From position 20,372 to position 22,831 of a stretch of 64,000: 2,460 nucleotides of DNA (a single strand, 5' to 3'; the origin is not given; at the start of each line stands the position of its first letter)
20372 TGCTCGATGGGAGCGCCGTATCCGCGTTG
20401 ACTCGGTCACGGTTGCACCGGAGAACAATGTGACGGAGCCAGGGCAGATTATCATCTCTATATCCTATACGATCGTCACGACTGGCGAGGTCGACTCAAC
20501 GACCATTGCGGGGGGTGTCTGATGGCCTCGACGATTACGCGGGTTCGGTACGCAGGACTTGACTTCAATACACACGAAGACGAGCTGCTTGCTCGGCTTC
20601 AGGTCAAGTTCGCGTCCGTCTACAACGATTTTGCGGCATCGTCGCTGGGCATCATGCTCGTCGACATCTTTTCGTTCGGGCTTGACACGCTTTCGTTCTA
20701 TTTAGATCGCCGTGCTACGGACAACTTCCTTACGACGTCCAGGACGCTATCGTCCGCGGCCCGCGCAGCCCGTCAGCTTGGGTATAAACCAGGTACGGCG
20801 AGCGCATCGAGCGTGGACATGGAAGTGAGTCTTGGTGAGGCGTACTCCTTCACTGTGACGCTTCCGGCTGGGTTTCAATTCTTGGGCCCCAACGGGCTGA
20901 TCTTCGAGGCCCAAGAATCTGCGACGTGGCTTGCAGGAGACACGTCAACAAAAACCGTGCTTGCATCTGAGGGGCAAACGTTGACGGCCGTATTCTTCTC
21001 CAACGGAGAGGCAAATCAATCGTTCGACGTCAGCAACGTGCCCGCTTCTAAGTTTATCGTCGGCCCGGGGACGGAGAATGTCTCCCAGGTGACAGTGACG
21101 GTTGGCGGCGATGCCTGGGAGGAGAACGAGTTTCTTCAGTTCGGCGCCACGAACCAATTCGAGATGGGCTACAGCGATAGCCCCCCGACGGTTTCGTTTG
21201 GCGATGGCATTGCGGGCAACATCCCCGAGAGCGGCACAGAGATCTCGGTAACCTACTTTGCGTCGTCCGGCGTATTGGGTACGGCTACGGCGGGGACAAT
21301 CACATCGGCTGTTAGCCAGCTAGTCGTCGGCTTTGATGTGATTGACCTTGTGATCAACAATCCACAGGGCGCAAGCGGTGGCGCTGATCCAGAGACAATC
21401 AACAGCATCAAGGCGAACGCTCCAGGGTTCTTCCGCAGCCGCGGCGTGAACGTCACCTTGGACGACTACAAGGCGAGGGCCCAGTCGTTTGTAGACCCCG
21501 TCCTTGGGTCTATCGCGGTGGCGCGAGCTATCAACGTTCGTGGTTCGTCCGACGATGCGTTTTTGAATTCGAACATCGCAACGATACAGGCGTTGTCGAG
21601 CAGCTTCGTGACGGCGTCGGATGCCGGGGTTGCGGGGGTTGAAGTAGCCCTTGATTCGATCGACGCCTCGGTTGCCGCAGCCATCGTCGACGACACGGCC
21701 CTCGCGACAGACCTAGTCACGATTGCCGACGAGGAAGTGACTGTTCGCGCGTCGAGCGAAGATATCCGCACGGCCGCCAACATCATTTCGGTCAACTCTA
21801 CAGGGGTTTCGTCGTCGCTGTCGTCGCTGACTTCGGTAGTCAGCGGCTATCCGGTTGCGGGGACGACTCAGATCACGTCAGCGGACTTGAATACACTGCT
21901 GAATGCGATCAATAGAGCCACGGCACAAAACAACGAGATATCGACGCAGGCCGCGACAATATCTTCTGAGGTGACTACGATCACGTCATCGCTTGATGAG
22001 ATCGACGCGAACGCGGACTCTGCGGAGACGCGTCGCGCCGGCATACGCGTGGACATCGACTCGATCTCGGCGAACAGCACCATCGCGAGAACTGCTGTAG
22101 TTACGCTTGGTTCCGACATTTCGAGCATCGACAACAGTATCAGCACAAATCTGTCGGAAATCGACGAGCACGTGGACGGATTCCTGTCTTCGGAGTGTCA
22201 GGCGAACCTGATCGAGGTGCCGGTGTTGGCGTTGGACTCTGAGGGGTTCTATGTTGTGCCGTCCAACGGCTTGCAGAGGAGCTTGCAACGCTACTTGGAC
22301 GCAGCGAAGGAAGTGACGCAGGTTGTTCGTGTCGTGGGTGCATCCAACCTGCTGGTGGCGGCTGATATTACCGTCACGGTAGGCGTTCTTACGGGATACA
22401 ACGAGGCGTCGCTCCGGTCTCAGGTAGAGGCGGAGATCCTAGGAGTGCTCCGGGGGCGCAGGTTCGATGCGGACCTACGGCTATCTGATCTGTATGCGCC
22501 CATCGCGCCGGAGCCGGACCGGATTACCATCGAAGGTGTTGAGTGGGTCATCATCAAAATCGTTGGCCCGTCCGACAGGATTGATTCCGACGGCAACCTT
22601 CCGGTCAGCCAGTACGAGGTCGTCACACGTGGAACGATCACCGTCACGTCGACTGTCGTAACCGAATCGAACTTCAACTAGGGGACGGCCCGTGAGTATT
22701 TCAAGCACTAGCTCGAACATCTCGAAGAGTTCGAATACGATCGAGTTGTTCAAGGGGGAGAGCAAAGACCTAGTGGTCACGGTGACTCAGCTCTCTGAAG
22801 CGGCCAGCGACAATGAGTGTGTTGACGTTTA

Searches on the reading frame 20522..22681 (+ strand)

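Call 7: search_protein_families(library=phrogs, proteins=[window:20522-22681:+], max_evalue=0.001)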
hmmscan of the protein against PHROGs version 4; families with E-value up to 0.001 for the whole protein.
window:20522-22681:+ (719 aa): 3 families
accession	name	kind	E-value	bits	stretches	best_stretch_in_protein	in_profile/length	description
phrog_219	-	tail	5.4e-29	102.2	1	11-319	7-322/598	baseplate wedge subunit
phrog_1369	-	tail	3e-08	33.9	1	42-300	30-281/489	baseplate protein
phrog_10646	-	tail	8.8e-08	31.5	1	7-95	25-113/1142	baseplate wedge subunit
